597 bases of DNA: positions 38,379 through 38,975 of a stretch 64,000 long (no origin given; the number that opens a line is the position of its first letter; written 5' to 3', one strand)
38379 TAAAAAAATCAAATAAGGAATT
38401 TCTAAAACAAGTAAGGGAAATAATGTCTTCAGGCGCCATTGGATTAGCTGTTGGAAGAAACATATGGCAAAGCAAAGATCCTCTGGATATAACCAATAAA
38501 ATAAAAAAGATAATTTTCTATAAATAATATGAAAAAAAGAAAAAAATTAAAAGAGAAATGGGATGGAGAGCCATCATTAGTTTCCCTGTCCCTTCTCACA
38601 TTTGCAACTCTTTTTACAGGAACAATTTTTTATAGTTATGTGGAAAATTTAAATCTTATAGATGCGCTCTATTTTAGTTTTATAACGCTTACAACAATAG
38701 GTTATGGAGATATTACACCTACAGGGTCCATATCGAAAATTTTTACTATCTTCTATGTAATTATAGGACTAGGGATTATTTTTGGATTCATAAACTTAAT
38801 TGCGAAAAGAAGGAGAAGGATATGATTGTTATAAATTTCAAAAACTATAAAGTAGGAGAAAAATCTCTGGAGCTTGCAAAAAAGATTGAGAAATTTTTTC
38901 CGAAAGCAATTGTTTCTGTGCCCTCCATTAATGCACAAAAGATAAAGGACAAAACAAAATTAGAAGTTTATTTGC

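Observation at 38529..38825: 98-aa minimal K+ channel (M1-pore-TIGYGD-M2) inserted between fba and tpi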

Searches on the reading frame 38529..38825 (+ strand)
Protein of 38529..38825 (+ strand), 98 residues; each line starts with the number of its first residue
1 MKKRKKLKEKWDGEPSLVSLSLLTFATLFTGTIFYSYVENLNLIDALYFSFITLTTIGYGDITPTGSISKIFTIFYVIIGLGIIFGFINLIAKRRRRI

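Call 3: search_protein_families(library=pfam, proteins=[window:38529-38825:+], max_evalue=0.01)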
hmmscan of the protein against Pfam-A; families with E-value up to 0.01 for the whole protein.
window:38529-38825:+ (98 aa): 2 families
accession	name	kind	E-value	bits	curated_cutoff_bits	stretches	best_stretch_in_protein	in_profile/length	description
PF07885.22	Ion_trans_2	-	1.7e-21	76.3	22.5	1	23-93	2-75/79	Ion channel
PF00520.37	Ion_trans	-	1.8e-05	24.5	25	1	41-87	172-225/241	Ion transport protein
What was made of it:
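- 38529..38825 (+): Channel gene, 98 aa plus stop. NaK-family two-TM K+ channel subunit. Pfam PF07885, E 1.7e-21 (call 3).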

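Call 4: search_solved_structures(query=window:38529-38822:+, max_evalue=0.01, show_alignments=3)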
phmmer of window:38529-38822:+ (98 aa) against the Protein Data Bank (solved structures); distinct sequences matched with E-value up to 0.01: 187 (the best 60 are shown).
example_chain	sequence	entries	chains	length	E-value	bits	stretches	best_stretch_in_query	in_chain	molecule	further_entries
3ouf_A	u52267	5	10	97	1.4e-23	86.4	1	20-92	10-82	Potassium channel protein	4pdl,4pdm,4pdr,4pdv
8ctn_A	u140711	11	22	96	2.2e-23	85.8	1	20-92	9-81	Potassium channel protein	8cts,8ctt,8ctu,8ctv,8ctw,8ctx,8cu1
6dz1_A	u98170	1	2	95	2.2e-23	85.8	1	20-92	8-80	Potassium channel protein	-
3t4z_A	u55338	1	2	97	3.7e-23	85.1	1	20-92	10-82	Potassium channel protein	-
3tcu_A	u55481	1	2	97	4.9e-23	84.7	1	20-92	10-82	Potassium channel protein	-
2q6a_A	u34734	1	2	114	5.8e-23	84.5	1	18-92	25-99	Potassium channel protein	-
3t4d_A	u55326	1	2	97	5.9e-23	84.4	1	20-92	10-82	Potassium channel protein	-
3tet_A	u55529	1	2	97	5.9e-23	84.4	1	20-92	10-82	Potassium channel protein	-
2q67_A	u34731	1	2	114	6.7e-23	84.3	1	18-92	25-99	Potassium channel protein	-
2q69_A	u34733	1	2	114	6.8e-23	84.2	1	18-92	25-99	Potassium channel protein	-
2ahy_A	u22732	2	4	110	7.6e-23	84.1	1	18-92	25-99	Potassium channel protein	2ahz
6ufe_A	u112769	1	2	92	8.7e-23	83.9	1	20-92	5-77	Transporter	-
3t1c_A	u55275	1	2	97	8.8e-23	83.9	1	20-92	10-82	Potassium channel protein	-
2q68_A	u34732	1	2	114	1e-22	83.7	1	18-92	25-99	Potassium channel protein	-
3vou_A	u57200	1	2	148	1.1e-22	83.5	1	17-92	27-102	Ion transport 2 domain protein, Voltage-gated sodium channel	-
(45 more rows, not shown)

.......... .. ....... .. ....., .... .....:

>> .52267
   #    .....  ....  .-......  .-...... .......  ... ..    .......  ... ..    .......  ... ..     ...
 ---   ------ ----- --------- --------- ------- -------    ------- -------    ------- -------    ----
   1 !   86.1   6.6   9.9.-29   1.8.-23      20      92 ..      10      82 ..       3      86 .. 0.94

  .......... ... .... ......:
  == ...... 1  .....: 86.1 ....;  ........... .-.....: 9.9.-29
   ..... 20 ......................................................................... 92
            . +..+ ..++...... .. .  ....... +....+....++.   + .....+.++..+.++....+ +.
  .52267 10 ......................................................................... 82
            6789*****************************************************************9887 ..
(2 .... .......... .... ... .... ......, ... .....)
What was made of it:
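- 38529..38825 (+): NaK2K 3ouf, E 1.4e-23 (call 4).
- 38577..38642 (+): M1, the outer transmembrane helix (residues 17-38). Aligns to NaK M1 (call 4).
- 38727..38819 (+): M2, the inner helix (residues 67-97). It carries G80 and G82 (hinge region) and F85, which align to NaK G87, G89 and F92. Alignment to 3ouf in call 4.
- On NaK-type small two-TM channels: E 1.4e-23 and about 60% identity over residues 20-92 (call 4).
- Closest known: MthK, Kch and other RCK-gated prokaryotic K+ channels. Same: A homologous pore (the MthK pore scores E 3.5e-9, call 4).
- Checked: This is far beyond chance: Pfam Ion_trans_2 scores 76.3 bits, E 1.7e-21, against a cut-off of 22.5 (call 3), and PDB NaK2K gives E 1.4e-23 (call 4).
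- PDB phmmer: the best 26 hits are NaK-derived constructs (NaK, NaK2K, chimeras), about 60% identical over residues 20-92 (call 4). The window protein has TIGYGD, and the highest-scoring PDB match is the K+-selective mutant rather than wild type (call 4). E-values of 1e-21 to 1e-23 (calls 3, 4).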

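Call 6: find_homologous_proteins(query=window:38529-38822:+, max_evalue=0.00001)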
Query window:38529-38822:+ (98 aa): 171 proteins with E <= 0.00001 among 183 candidates; the best 120 are listed.
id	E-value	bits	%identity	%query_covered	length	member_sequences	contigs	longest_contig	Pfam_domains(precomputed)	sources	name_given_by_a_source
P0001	3.3e-55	202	100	100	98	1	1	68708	PF00520.38,PF07885.23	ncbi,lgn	ncbi:MAG: potassium channel family protein [Candidatus Pacearchaeota archaeon]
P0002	2.0e-32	129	68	93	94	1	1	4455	PF07885.23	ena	-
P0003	5.7e-22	96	54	87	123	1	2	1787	PF00520.38,PF07885.23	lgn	-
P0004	6.8e-22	96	62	74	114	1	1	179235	PF00520.38,PF07885.23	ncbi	ncbi:potassium channel family protein [Bacillus sp. C1]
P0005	6.8e-22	96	60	84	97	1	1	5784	PF07885.23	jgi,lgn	-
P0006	1.7e-21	94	63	66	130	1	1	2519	PF00520.38,PF07885.23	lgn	-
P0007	1.9e-21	94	51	94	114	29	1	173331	PF07885.23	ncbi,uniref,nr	ncbi:potassium channel family protein [Bacillus pseudomycoides]|uniref:potassium channel family prot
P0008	2.5e-21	94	57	84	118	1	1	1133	PF07885.23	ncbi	-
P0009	6.4e-21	92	62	79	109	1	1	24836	PF07885.23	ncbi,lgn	-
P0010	6.1e-20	89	59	74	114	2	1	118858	PF00520.38,PF07885.23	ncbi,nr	ncbi:transporter [Bacillus pseudomycoides]|nr:transporter [Bacillus pseudomycoides]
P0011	8.4e-20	89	48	99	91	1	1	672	PF07885.23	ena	-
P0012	9.1e-20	89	64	67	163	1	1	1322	PF07885.23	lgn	-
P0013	1.2e-19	88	54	88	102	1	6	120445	PF07885.23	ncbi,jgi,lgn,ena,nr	ncbi:two pore domain potassium channel family protein [Candidatus Saccharibacteria bacterium]|jgi:vo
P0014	1.6e-19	88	56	64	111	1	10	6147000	PF07885.23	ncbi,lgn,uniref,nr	ncbi:potassium channel family protein [Brevibacillus brevis]|uniref:Potassium channel family protein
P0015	1.8e-19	88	59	74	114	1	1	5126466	PF07885.23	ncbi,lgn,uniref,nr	ncbi:potassium channel family protein [Bacillus pseudomycoides]|uniref:potassium channel family prot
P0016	2.0e-19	88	58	79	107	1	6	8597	PF00520.38,PF07885.23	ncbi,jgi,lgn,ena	-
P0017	2.9e-19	87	56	83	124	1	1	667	PF07885.23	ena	-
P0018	3.9e-19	87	58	79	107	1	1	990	PF00520.38,PF07885.23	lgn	-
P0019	4.1e-19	87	56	83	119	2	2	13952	PF07885.23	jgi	-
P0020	4.5e-19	86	57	83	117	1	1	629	PF00520.38,PF07885.23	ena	-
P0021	5.2e-19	86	51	89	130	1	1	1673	PF07885.23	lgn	-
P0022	5.3e-19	86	52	93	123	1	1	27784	PF07885.23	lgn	-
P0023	1.2e-18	85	59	74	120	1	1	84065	PF00520.38,PF07885.23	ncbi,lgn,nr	ncbi:transporter [Bacillus pseudomycoides]|nr:transporter [Bacillus pseudomycoides]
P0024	1.4e-18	85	48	89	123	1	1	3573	PF07885.23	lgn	-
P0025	1.8e-18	85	65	61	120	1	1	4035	PF00520.38,PF07885.23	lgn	-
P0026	2.0e-18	84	58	79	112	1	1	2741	PF00520.38,PF07885.23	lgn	-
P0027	3.4e-18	84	52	92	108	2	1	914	PF07885.23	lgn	-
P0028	3.5e-18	84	47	92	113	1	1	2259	PF00520.38,PF07885.23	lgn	-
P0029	8.1e-18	82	49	89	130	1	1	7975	PF00520.38,PF07885.23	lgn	-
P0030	9.6e-18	82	61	70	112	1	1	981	PF07885.23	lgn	-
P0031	1.8e-17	81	51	71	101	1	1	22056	PF07885.23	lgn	-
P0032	2.0e-17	81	59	73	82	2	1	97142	PF00520.38,PF07885.23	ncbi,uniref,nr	ncbi:potassium channel family protein [Enterococcus plantarum]|uniref:potassium channel family prote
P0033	2.0e-17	81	51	82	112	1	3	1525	PF00520.38,PF07885.23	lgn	-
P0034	2.2e-17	81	49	83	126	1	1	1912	PF00520.38,PF07885.23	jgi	jgi:voltage-gated potassium channel Kch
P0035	2.3e-17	81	48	86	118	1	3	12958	PF00520.38,PF07885.23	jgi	jgi:voltage-gated potassium channel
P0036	2.5e-17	81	61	57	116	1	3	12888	PF00520.38,PF07885.23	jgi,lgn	-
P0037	3.0e-17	81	50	86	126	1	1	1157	PF07885.23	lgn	-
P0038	4.1e-17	80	48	87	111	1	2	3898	PF00520.38,PF07885.23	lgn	-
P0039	4.5e-17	80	57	76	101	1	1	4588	PF00520.38,PF07885.23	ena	-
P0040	4.8e-17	80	45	96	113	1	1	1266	PF00520.38,PF07885.23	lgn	-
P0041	5.3e-17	80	63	65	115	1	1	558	PF00520.38,PF07885.23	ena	-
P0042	8.6e-17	79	58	68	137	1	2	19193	PF07885.23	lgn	-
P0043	9.4e-17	79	48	93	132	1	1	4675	PF07885.23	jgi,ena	-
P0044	1.5e-16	78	53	82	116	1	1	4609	PF00520.38,PF07885.23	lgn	-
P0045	1.6e-16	78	47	83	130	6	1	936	PF00520.38,PF07885.23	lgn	-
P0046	2.1e-16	78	52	84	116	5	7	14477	PF00520.38,PF07885.23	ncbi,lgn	-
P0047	2.2e-16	78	51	86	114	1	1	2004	PF07885.23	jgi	jgi:voltage-gated potassium channel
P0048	2.2e-16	78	56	69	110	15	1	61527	PF00520.38,PF07885.23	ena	-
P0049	2.5e-16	78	52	84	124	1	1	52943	PF00520.38,PF07885.23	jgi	jgi:voltage-gated potassium channel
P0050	2.6e-16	78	52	84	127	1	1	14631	PF00520.38,PF07885.23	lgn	-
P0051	2.7e-16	78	54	64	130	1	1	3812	PF07885.23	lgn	-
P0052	2.7e-16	78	63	65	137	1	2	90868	PF07885.23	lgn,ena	-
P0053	3.0e-16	77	52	84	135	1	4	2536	PF00520.38,PF07885.23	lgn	-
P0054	3.8e-16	77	49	91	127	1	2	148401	PF07885.23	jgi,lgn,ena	-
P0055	4.1e-16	77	49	87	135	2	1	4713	PF00520.38,PF07885.23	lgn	-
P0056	4.7e-16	77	53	86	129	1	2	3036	PF00520.38,PF07885.23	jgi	jgi:voltage-gated potassium channel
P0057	4.8e-16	77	56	67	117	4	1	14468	PF00520.38,PF07885.23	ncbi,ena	-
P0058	5.5e-16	77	46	86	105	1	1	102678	PF00520.38,PF07885.23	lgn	-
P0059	6.0e-16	77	59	67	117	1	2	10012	PF00520.38,PF07885.23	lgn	-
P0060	6.6e-16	76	51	82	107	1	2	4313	PF00520.38,PF07885.23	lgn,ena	-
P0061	7.6e-16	76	67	56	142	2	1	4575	PF07885.23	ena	-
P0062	8.0e-16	76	44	93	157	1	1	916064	PF00520.38,PF07885.23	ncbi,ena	-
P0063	8.5e-16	76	52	63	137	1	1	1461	PF00520.38,PF07885.23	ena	-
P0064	9.4e-16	76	44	83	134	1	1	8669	PF00520.38,PF07885.23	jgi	jgi:voltage-gated potassium channel Kch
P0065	1.0e-15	76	44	93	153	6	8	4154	PF00520.38,PF07885.23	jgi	jgi:voltage-gated potassium channel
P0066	1.0e-15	76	46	86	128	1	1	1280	PF00520.38,PF07885.23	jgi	jgi:voltage-gated potassium channel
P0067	1.1e-15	76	47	83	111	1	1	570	PF00520.38,PF07885.23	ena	-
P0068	1.2e-15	76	42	95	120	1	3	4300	PF00520.38,PF07885.23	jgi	jgi:voltage-gated potassium channel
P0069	1.3e-15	75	58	67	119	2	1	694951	PF00520.38,PF07885.23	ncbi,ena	-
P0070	1.3e-15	75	46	85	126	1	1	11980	PF07885.23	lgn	-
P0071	1.6e-15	75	56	67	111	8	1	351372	PF00520.38,PF07885.23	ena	-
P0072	1.8e-15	75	46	83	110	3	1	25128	PF00520.38,PF07885.23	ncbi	ncbi:MAG TPA: potassium channel family protein [Solirubrobacterales bacterium]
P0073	1.9e-15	75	49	69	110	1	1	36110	PF07885.23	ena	-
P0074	2.0e-15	75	58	67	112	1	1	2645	PF00520.38,PF07885.23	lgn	-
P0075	2.0e-15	75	44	83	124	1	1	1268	PF00520.38,PF07885.23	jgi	jgi:voltage-gated potassium channel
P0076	2.1e-15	75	43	93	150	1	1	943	PF00520.38,PF07885.23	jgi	jgi:voltage-gated potassium channel Kch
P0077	2.2e-15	75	44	93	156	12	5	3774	PF00520.38,PF07885.23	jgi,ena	jgi:voltage-gated potassium channel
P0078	2.3e-15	75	56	62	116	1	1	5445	PF00520.38,PF07885.23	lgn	-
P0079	2.3e-15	75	56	63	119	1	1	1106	PF00520.38,PF07885.23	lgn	-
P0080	2.5e-15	75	44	83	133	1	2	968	PF00520.38,PF07885.23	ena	-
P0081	2.5e-15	75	44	83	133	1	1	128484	PF00520.38,PF07885.23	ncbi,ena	-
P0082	2.5e-15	74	54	68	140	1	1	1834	PF07885.23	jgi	jgi:voltage-gated potassium channel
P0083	2.5e-15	74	44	83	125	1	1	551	PF00520.38,PF07885.23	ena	-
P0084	2.7e-15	74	55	67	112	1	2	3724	PF00520.38,PF07885.23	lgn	-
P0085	2.7e-15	74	50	81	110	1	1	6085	PF00520.38,PF07885.23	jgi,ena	-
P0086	2.8e-15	74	47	83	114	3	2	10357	PF00520.38,PF07885.23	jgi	jgi:voltage-gated potassium channel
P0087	3.0e-15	74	54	72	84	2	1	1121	PF00520.38,PF07885.23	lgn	-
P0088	4.0e-15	74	43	83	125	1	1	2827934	PF00520.38,PF07885.23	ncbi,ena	-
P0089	4.4e-15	74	44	83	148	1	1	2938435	PF00520.38,PF07885.23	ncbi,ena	-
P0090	4.7e-15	74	53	67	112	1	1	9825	PF00520.38,PF07885.23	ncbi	-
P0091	5.0e-15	74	44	83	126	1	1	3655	PF00520.38,PF07885.23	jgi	jgi:voltage-gated potassium channel Kch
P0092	6.0e-15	73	51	84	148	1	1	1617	PF00520.38,PF07885.23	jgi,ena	-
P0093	6.1e-15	73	56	67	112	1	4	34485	PF00520.38,PF07885.23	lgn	-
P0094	6.1e-15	73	47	83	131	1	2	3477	PF00520.38,PF07885.23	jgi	jgi:voltage-gated potassium channel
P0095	6.1e-15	73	44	83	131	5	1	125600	PF00520.38,PF07885.23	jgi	jgi:voltage-gated potassium channel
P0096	6.4e-15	73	44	83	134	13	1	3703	PF00520.38,PF07885.23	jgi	jgi:voltage-gated potassium channel Kch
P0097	6.4e-15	73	44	83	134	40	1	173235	PF00520.38,PF07885.23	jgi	jgi:voltage-gated potassium channel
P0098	6.4e-15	73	48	83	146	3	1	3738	PF00520.38,PF07885.23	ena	-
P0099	7.3e-15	73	43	83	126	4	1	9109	PF00520.38,PF07885.23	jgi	jgi:voltage-gated potassium channel Kch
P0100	7.9e-15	73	43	83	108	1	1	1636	PF00520.38,PF07885.23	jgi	jgi:voltage-gated potassium channel Kch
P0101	8.2e-15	73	43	83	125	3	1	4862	PF00520.38,PF07885.23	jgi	jgi:voltage-gated potassium channel Kch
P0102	8.5e-15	73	55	63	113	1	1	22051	PF00520.38,PF07885.23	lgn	-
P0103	8.6e-15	73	44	83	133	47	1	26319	PF00520.38,PF07885.23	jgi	jgi:voltage-gated potassium channel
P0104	9.6e-15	73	53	71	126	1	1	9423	PF00520.38,PF07885.23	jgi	jgi:voltage-gated potassium channel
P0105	9.7e-15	73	44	83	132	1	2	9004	PF00520.38,PF07885.23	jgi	jgi:voltage-gated potassium channel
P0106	1.0e-14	73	45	86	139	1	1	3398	PF00520.38,PF07885.23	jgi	jgi:hypothetical protein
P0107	1.1e-14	72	54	71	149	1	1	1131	PF07885.23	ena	-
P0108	1.1e-14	72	43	83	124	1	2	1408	PF00520.38,PF07885.23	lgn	-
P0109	1.1e-14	72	49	74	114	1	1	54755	PF00520.38,PF07885.23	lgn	-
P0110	1.2e-14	72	54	58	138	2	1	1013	PF07885.23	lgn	-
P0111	1.2e-14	72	46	83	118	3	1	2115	PF00520.38,PF07885.23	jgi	jgi:voltage-gated potassium channel Kch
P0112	1.3e-14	72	44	83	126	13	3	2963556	PF00520.38,PF07885.23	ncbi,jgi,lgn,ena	jgi:voltage-gated potassium channel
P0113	1.4e-14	72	42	83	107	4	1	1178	PF00520.38,PF07885.23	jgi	jgi:voltage-gated potassium channel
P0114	1.5e-14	72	46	83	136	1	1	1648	PF00520.38,PF07885.23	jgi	jgi:voltage-gated potassium channel Kch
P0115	1.5e-14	72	48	83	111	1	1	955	PF00520.38,PF07885.23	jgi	jgi:hypothetical protein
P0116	1.6e-14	72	43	83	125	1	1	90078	PF00520.38,PF07885.23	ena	-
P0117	1.6e-14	72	46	83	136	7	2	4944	PF00520.38,PF07885.23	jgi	jgi:voltage-gated potassium channel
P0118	1.7e-14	72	43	86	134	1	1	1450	PF00520.38,PF07885.23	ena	-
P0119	1.7e-14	72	56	62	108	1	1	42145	PF00520.38,PF07885.23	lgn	-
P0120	1.7e-14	72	43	83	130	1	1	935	PF00520.38,PF07885.23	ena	-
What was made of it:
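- On NaK-type small two-TM channels: Named Bacillus family members are 51-62% identical over their aligned regions (call 6).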

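Call 8: find_encoding_contigs(protein=P0002, flank=5000, max_places=4)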
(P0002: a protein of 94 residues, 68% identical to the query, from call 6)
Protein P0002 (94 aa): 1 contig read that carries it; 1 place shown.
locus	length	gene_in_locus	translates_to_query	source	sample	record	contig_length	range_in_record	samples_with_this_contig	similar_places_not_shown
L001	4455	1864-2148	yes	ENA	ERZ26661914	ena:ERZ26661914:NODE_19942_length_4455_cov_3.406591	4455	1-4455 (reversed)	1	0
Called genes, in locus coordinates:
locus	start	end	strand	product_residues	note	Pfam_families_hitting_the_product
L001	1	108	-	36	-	?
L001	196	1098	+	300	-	PF00294:PfkB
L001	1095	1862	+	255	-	PF01791:DeoC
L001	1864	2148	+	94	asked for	PF07885:Ion_trans_2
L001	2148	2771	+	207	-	PF00121:TIM, PF05690:ThiG (weak)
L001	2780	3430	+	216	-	PF18306:LDcluster4, PF03641:Lysine_decarbox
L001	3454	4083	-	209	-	PF08645:PNK3P (weak), PF13242:Hydrolase_like (weak)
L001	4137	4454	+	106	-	?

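Call 9: find_encoding_contigs(protein=P0001, flank=3000, max_places=4)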
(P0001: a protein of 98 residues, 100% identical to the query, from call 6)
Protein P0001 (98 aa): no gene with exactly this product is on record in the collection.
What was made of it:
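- Tried and rejected: find_encoding_contigs found no record for the exact window protein (call 9).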

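Call 22: find_encoding_contigs(protein=P0005, flank=4000, max_places=3)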
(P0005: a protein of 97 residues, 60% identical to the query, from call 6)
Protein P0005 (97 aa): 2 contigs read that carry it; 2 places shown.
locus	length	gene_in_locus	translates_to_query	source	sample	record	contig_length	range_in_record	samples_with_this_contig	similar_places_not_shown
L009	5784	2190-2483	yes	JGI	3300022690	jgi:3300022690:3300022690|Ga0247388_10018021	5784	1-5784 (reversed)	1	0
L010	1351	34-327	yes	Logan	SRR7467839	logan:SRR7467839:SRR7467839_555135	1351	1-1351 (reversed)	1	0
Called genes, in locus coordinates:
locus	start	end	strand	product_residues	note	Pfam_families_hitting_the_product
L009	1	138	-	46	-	?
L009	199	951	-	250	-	PF00702:Hydrolase (weak), PF08282:Hydrolase_3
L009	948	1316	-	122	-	PF01050:MannoseP_isomer, PF07883:Cupin_2 (weak)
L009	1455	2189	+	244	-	PF01791:DeoC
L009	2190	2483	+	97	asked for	PF07885:Ion_trans_2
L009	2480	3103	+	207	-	PF00121:TIM, PF05690:ThiG (faint)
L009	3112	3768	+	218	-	PF18306:LDcluster4, PF03641:Lysine_decarbox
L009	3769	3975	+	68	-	-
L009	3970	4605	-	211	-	PF13242:Hydrolase_like (weak)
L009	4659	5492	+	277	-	PF00480:ROK, PF02685:Glucokinase (faint)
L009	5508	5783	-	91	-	?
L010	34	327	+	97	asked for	PF07885:Ion_trans_2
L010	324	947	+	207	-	PF00121:TIM, PF05690:ThiG (faint)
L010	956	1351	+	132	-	?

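Call 23: find_encoding_contigs(protein=P0011, flank=4000, max_places=3)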
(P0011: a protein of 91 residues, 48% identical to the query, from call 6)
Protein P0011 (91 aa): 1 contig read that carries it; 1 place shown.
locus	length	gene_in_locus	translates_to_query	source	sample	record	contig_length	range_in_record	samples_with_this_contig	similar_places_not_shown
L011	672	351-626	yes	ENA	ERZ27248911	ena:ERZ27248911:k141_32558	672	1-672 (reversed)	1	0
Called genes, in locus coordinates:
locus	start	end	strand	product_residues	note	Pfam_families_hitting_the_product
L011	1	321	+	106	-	?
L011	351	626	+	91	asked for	PF07885:Ion_trans_2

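Call 26: find_related_loci(query=A2, collection=metagenome_contigs, flank=3000)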
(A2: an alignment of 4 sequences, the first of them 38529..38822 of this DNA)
Query A2 (98 aa) in metagenome_contigs; peptide patterns used: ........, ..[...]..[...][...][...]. (x = any residue, [..] = any of these).
600 stretches matched a pattern (row limit reached: there are more); 504 encode a relative of the query (tblastn E <= 1e-3); the best 80 are kept; 80 distinct loci.
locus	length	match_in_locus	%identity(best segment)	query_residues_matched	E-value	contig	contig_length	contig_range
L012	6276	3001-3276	48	5-97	7e-23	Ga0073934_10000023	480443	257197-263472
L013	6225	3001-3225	60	20-94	2e-23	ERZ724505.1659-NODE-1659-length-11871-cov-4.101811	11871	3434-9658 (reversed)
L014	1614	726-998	49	3-94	2e-23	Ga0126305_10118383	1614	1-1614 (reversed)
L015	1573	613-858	51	13-94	7e-23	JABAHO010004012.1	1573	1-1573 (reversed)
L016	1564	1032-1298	47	1-95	6e-23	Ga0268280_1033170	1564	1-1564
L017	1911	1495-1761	50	5-94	1e-22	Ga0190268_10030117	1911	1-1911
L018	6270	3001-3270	46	5-95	3e-22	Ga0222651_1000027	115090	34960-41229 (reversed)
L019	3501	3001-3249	45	15-97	3e-22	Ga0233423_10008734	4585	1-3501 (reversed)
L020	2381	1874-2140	49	5-94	3e-22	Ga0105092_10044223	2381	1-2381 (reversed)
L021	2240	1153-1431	48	7-97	5e-22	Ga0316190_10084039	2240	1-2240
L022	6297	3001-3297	41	1-97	8e-22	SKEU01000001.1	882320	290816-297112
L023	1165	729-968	54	19-98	6e-22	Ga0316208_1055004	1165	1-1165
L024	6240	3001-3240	51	14-96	9e-22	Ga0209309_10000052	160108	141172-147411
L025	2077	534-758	55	20-94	2e-21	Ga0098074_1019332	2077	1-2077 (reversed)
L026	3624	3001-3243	52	20-98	2e-21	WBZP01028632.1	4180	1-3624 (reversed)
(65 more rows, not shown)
